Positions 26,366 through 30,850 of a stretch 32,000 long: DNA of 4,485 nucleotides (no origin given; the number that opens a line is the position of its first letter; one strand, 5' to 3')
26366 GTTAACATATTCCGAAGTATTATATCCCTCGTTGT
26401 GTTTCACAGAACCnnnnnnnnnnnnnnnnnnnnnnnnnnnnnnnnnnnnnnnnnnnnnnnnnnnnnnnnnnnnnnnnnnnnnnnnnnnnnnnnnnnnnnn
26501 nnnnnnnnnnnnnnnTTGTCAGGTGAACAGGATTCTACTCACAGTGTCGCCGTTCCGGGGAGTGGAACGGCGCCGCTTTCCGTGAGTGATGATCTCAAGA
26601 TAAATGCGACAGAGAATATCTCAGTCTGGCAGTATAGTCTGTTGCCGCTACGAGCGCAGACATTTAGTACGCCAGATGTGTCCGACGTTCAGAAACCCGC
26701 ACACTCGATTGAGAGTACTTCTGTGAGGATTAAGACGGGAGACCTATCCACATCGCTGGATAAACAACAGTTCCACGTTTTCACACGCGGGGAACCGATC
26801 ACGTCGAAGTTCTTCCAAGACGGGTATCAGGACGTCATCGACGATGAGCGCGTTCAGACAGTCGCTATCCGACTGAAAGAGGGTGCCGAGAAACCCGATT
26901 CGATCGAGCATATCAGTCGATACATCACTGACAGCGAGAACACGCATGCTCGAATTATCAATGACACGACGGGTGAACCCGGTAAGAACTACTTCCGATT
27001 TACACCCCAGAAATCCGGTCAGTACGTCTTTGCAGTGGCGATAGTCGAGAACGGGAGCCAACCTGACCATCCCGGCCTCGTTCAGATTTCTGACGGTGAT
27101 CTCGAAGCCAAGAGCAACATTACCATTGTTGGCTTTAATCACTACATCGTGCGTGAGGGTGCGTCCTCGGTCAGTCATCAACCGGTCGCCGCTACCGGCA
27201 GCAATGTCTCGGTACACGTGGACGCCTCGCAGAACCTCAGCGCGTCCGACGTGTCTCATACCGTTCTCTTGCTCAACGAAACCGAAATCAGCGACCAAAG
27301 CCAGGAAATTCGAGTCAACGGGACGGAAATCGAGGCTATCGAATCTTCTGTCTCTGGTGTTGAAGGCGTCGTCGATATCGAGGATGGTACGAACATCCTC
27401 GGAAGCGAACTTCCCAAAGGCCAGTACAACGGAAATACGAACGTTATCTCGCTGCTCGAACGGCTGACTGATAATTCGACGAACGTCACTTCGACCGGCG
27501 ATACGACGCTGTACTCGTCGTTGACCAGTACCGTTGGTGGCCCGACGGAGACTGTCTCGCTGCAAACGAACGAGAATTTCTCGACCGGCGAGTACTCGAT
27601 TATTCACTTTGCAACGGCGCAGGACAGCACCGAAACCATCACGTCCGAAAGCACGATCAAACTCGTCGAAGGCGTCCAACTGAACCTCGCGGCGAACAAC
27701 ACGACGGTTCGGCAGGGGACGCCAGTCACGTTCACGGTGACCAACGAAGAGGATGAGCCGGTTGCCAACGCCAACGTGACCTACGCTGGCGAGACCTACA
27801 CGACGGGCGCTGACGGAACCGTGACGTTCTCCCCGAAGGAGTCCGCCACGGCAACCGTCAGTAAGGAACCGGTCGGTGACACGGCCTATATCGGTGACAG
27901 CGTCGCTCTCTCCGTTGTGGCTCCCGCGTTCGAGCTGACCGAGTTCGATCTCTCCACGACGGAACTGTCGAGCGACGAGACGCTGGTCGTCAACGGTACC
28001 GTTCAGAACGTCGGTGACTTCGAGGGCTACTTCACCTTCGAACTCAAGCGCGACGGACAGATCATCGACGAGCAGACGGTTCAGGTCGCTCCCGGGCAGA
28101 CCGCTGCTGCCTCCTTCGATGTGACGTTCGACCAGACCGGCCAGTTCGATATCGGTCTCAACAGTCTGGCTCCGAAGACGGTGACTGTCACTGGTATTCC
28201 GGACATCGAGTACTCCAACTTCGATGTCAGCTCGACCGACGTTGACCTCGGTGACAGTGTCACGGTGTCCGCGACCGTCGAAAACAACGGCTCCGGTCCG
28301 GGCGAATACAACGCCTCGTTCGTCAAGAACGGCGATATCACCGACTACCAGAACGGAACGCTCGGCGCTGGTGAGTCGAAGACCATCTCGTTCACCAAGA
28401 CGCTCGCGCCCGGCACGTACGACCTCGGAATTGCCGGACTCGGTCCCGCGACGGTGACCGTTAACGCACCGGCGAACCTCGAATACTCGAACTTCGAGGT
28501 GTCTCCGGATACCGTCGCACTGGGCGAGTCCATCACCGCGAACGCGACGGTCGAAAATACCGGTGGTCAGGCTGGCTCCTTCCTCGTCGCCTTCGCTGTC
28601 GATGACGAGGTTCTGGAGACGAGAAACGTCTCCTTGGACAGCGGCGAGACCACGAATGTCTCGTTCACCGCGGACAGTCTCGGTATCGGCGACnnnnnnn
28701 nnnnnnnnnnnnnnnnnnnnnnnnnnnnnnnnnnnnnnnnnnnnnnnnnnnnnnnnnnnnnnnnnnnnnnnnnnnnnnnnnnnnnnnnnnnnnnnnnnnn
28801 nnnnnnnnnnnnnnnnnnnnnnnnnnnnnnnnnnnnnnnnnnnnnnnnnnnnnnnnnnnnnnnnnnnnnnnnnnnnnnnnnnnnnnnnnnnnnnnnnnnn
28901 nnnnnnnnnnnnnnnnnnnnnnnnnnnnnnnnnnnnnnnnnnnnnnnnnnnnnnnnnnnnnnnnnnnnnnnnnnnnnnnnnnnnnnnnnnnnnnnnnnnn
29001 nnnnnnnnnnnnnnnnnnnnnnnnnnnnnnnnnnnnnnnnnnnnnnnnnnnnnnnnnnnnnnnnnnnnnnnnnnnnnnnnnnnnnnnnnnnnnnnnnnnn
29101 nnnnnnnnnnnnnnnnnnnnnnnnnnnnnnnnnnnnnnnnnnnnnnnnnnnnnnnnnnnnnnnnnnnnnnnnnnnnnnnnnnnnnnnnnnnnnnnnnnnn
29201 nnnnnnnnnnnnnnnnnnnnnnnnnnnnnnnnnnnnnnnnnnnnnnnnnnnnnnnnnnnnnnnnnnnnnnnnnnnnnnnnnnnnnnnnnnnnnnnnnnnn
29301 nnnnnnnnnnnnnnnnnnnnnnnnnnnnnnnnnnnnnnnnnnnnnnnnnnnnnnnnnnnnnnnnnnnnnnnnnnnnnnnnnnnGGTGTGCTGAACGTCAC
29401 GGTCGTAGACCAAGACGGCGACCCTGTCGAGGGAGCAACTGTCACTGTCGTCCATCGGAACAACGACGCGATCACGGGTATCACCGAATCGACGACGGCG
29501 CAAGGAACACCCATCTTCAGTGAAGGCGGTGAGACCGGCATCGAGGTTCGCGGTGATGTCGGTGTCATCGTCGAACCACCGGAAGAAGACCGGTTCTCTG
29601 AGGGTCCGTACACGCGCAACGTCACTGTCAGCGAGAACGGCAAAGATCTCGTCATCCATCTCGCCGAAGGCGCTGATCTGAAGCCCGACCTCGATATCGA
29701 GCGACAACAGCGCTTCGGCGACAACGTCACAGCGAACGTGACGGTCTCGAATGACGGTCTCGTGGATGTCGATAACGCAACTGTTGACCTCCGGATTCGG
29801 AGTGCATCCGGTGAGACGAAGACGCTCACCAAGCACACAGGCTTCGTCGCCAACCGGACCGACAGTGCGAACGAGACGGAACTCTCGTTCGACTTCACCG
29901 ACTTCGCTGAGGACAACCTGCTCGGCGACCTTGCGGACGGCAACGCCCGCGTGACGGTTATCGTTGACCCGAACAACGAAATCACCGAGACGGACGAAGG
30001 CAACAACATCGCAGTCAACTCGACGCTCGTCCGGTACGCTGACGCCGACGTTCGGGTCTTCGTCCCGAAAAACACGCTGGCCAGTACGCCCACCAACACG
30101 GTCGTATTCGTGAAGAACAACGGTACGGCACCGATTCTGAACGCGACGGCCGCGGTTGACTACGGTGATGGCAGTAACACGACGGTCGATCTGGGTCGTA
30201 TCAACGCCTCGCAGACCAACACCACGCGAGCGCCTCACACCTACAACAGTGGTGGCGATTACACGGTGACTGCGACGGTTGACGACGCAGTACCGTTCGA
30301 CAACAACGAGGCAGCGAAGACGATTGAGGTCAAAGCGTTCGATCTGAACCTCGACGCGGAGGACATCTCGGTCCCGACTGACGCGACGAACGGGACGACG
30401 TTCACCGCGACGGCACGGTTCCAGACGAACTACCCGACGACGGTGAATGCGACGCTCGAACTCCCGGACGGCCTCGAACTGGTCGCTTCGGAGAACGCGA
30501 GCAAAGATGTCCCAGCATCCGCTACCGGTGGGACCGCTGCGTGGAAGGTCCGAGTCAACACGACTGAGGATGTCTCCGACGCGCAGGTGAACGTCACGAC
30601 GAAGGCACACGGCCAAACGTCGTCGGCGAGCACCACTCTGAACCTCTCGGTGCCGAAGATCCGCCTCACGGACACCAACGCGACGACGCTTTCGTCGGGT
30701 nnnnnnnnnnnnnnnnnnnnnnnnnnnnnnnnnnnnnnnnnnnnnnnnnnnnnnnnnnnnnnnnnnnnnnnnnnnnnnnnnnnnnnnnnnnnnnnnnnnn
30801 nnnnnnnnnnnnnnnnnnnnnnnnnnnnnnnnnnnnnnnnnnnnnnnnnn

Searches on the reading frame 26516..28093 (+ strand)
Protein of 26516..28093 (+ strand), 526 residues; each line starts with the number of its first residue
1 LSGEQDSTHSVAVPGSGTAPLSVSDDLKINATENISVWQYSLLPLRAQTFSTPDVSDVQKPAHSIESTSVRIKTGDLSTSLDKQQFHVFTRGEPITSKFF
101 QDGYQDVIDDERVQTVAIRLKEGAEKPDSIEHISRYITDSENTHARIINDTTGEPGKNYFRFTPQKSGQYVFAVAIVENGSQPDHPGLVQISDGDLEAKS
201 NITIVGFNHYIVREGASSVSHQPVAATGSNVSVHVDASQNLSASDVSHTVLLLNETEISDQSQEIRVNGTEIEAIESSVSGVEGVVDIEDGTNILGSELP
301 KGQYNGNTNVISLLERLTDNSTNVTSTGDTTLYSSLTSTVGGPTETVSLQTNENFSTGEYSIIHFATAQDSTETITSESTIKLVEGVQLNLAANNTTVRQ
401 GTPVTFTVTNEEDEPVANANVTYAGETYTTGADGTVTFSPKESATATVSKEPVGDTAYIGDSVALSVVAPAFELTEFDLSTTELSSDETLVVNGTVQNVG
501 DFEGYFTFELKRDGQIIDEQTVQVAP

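Call 66: search_solved_structures(query=A8, max_evalue=1)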
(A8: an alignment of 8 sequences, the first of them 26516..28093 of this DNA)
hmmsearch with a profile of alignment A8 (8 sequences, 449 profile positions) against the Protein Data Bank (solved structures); distinct sequences matched with E-value up to 1: 1.
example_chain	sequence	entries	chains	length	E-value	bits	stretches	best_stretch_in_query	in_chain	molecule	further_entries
4fdy_A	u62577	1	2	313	0.79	11.6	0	128-183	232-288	Similar to lipoprotein, NLP/P60 family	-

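Call 72: predict_structure(alignment_id=A8)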
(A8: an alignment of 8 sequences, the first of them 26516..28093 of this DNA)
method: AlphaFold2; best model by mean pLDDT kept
length: 526 residues; sequences in the alignment: 8
mean_pLDDT: 59.7   pTM: 0.52
mean pLDDT of the five models: 59.7, 55.0, 54.6, 54.0, 52.9
residues with pLDDT >= 90: 0; 70-90: 201; 50-70: 171; < 50: 154
segments of 3 or more residues with pLDDT < 50: 1-87, 100-107, 153-156, 259-272, 274-276, 303-305, 311-324, 390-397, 443-454
pLDDT, mean of each block of 10 residues (from residue 1): 26 26 25 27 28 28 24 24 44 63 47 76 63 72 77 54 77 69 68 77 66 76 80 83 78 63 41 51 67 58 52 44 52 75 85 80 76 68 67 45 68 70 67 74 42 50 71 65 67 66 72 79 70
secondary structure, 60 per line:
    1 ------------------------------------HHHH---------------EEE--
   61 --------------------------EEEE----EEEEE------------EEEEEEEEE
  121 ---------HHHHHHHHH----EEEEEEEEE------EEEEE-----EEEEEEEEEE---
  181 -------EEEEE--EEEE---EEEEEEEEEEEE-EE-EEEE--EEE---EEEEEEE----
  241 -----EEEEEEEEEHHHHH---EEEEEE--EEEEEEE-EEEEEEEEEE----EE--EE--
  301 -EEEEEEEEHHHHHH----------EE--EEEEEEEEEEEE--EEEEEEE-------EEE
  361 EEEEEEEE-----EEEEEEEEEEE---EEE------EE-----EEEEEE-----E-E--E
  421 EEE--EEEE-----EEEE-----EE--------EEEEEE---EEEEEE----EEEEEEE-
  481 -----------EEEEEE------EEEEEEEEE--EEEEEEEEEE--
elements in order: H37-40 E56-58 E87-90 E95-99 E112-120 H130-138 E143-151 E158-162 E168-177 E188-192 E195-198 E202-213 E218-221 E224-226 E230-236 E246-254 H255-259 E263-268 E271-277 E279-288 E302-309 H310-315 E330-341 E344-350 E358-368 E374-384 E388-390 E404-409 E420-423 E426-429 E435-438 E454-459 E463-468 E473-479 E492-497 E504-512 E515-524
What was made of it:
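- The N-terminal model has low confidence (call 72).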

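Call 75: fold_search(model_id=the predicted structure, library=pdb)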
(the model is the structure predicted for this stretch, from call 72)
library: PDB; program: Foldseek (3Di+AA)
matches with E <= 10: 1934; with E <= 0.001: 23
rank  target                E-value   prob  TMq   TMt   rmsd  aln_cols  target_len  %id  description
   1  3hs0_A                1.0e-07  1.00  0.14  0.13  24.3       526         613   10  Cobra Venom Factor (CVF) in complex with human factor B (released 2009-07-07)
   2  2a73_A                1.9e-07  1.00  0.14  0.12  24.4       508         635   10  Human Complement Component C3 (released 2005-09-27)
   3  5jpm_A                3.7e-06  0.99  0.15  0.13  24.9       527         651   10  Structure of the complex of human complement C4 with MASP-2 rebuilt using iMDFF (released 2016-08-10)
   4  3t4a_A                1.0e-05  0.97  0.14  0.12  24.8       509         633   10  Structure of a truncated form of Staphylococcal Complement Inhibitor B bound to human C3c at 3.4 Angstrom resolution (released 2011-11-23)
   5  7k0x_C                2.3e-05  0.97  0.16  0.22  21.2       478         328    9  Marsupial T cell receptor Spl_145 (released 2021-03-24)
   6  7ptp_A                5.7e-05  0.97  0.19  0.15  22.6       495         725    9  In-situ structure of pentameric S-layer protein (released 2021-12-15)
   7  4rtd                  7.0e-05  0.98  0.16  0.08  24.5       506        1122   11  Escherichia coli alpha-2-macroglobulin activated by porcine elastase (released 2015-07-15)
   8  7ptu_A                1.2e-04  0.96  0.16  0.18  21.1       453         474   12  Structure of pentameric S-layer protein from Halofaerax volcanii (released 2021-12-15)
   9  5g50_B                1.8e-04  0.96  0.14  0.26  15.8       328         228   10  Vibrio cholerae scaffolding protein RbmA in complex with magnesium. (released 2017-11-29)
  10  5mhl_B                1.8e-04  0.87  0.15  0.12  20.3       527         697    7  FXIIIa in complex with the inhibitor Mi0621 (released 2017-12-20)
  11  7u05_B                2.3e-04  0.95  0.19  0.14  16.2       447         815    9  Structure of the yeast TRAPPII-Rab11/Ypt32 complex in the closed/closed state (composite structure) (released 2022-04-27)
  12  7u06_B                2.8e-04  0.90  0.18  0.13  16.0       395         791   10  Structure of the yeast TRAPPII-Rab11/Ypt32 complex in the closed/open state (composite structure) (released 2022-04-27)
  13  1ex0_A                2.9e-04  0.98  0.18  0.15  12.6       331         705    9  HUMAN FACTOR XIII, MUTANT W279F ZYMOGEN (released 2003-12-23)
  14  7u06_b                2.9e-04  0.91  0.20  0.15  15.2       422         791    9  Structure of the yeast TRAPPII-Rab11/Ypt32 complex in the closed/open state (composite structure) (released 2022-04-27)
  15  1ggu_B                3.4e-04  0.75  0.14  0.11  23.6       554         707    6  HUMAN FACTOR XIII WITH CALCIUM BOUND IN THE ION SITE (released 1999-09-16)
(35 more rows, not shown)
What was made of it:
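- On A2M / complement / TEP thioester-containing protein superfamily: The N-terminal model has low confidence, although its top fold hits are the C3, C4 and CVF MG1-6 chains (calls 72, 75).
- The weak N-terminal model best resembles the C3/C4/CVF MG1-6 chains and E. coli A2M (call 75).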

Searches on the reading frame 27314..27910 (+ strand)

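Call 74: search_protein_families(library=pfam, proteins=[window:27314-27910:+], max_evalue=0.05)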
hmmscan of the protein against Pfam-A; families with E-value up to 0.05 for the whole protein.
window:27314-27910:+ (199 aa): 1 family
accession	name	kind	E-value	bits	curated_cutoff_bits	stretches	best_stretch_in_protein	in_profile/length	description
PF13620.12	CarboxypepD_reg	-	0.0043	17.8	32.3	1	141-184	5-56/82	Carboxypeptidase regulatory-like domain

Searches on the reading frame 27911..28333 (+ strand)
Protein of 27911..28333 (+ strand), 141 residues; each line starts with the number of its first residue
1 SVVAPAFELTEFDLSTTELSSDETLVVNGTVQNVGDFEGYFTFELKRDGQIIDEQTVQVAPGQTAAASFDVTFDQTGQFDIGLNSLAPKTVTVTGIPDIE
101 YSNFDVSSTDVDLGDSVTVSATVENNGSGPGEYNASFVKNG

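Call 74: search_protein_families(library=pfam, proteins=[window:27911-28333:+], max_evalue=0.05)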
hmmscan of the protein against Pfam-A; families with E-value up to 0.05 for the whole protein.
window:27911-28333:+ (141 aa): 4 families
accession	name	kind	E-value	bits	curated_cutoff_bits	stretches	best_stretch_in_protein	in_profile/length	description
PF07705.17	CARDB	-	9.6e-07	29.4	22.7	1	13-81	9-79/101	CARDB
PF17766.7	fn3_6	-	0.00068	20.2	26.4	0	20-76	14-72/99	Fibronectin type-III domain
PF07559.19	FlgE_D2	-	0.042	14.8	22.7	1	46-102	57-109/142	Flagellar basal body protein FlaE D2 domain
PF13584.12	BatD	-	0.045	14.8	24.1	0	106-128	3-25/92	BatD DUF11 like domain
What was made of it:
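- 27947..29047 (+): Array of CARDB-type Ig-like repeats. Individual fragments give hits at aa 512-580, 695-753 and 778-878 (call 74).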

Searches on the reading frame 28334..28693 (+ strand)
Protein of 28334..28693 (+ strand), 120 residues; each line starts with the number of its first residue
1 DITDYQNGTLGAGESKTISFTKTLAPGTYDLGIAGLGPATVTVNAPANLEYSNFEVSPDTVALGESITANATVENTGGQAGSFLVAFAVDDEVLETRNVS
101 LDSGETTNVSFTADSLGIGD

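Call 74: search_protein_families(library=pfam, proteins=[window:28334-28693:+], max_evalue=0.05)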
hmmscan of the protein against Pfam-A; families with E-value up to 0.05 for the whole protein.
window:28334-28693:+ (120 aa): 6 families
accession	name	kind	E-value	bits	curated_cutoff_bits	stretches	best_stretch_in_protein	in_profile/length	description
PF07705.17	CARDB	-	2.9e-09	37.5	22.7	1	55-113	9-69/101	CARDB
PF16640.11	Big_3_5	-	0.014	16.4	35.5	1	56-113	3-57/88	Bacterial Ig-like domain (group 3)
PF14310.12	Fn3-like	-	0.024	15.2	25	0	98-114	26-42/71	Fibronectin type III-like domain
PF18054.6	CEL_III_C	-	0.028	15.1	27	1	12-120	24-131/154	CEL-III C-terminal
PF13584.12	BatD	-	0.029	15.5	24.1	0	55-112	2-58/92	BatD DUF11 like domain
PF22544.2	HYDIN_VesB_CFA65-like_Ig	-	0.043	14.5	25.5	0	59-119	13-76/100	HYDIN/CFA65/VesB-like, Ig-like domain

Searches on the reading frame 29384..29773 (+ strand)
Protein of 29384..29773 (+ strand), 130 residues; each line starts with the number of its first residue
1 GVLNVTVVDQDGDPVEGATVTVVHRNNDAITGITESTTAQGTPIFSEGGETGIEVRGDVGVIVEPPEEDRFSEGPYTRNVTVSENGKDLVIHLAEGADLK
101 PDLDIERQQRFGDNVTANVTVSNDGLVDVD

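Call 74: search_protein_families(library=pfam, proteins=[window:29384-29773:+], max_evalue=0.05)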
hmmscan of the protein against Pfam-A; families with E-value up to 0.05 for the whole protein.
window:29384-29773:+ (130 aa): 4 families
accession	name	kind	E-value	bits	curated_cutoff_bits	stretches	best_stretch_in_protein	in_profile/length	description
PF24107.1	DUF7382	-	1.4e-06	28.5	27.4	1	3-41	22-60/65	Domain of unknown function (DUF7382)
PF13620.12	CarboxypepD_reg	-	0.00027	21.7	32.3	1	3-34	2-33/82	Carboxypeptidase regulatory-like domain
PF02369.22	Big_1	-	0.0015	19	34.9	1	3-42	21-61/93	Bacterial Ig-like domain (group 1)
PF11974.14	bMG3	-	0.028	14.8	34.9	1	10-64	23-75/103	Bacterial alpha-2-macroglobulin MG3 domain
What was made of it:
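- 29390..29506 (+): DUF7382 / carboxypeptidase-regulatory-like beta-sandwich. Bacterial A2M MG3 scores 0.028, which is weak (call 74).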

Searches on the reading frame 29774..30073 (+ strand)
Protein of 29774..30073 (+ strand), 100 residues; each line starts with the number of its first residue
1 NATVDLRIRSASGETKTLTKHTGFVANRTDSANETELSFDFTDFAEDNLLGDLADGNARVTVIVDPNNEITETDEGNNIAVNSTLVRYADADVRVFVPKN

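Call 74: search_protein_families(library=pfam, proteins=[window:29774-30073:+], max_evalue=0.05)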
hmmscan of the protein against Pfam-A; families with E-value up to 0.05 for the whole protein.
window:29774-30073:+ (100 aa): 1 family
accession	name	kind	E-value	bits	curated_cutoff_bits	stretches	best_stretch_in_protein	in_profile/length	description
PF07705.17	CARDB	-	5.4e-05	23.8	22.7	1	38-80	64-99/101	CARDB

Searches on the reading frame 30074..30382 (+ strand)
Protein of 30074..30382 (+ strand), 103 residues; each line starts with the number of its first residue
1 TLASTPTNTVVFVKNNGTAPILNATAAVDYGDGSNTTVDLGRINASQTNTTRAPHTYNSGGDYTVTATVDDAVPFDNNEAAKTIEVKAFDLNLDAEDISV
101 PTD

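Call 74: search_protein_families(library=pfam, proteins=[window:30074-30382:+], max_evalue=0.05)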
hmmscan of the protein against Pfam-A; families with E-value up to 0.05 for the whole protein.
window:30074-30382:+ (103 aa): 3 families
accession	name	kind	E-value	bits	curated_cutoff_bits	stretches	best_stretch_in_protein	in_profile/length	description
PF07705.17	CARDB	-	1.5e-05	25.6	22.7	1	10-71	24-85/101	CARDB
PF18911.6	PKD_4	-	8.6e-05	23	27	1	7-86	17-85/85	PKD domain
PF00801.26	PKD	-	0.00032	21.1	23.5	1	26-77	21-73/80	PKD domain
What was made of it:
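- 29885..30331 (+): Two further CARDB/PKD-type Ig-like domains. PKD_4 scores 8.6e-5 (call 74).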

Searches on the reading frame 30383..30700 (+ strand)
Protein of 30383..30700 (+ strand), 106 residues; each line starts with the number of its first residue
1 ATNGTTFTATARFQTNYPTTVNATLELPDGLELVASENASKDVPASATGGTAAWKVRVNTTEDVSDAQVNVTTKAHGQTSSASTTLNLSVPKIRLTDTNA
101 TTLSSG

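Call 74: search_protein_families(library=pfam, proteins=[window:30383-30700:+], max_evalue=0.05)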
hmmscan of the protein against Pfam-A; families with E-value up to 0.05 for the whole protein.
window:30383-30700:+ (106 aa): 1 family
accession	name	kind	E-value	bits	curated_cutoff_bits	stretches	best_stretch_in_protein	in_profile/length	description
PF23926.2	LtfC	-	0.023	15.7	27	1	3-67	11-73/100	LtfC-like, beta-sandwich domain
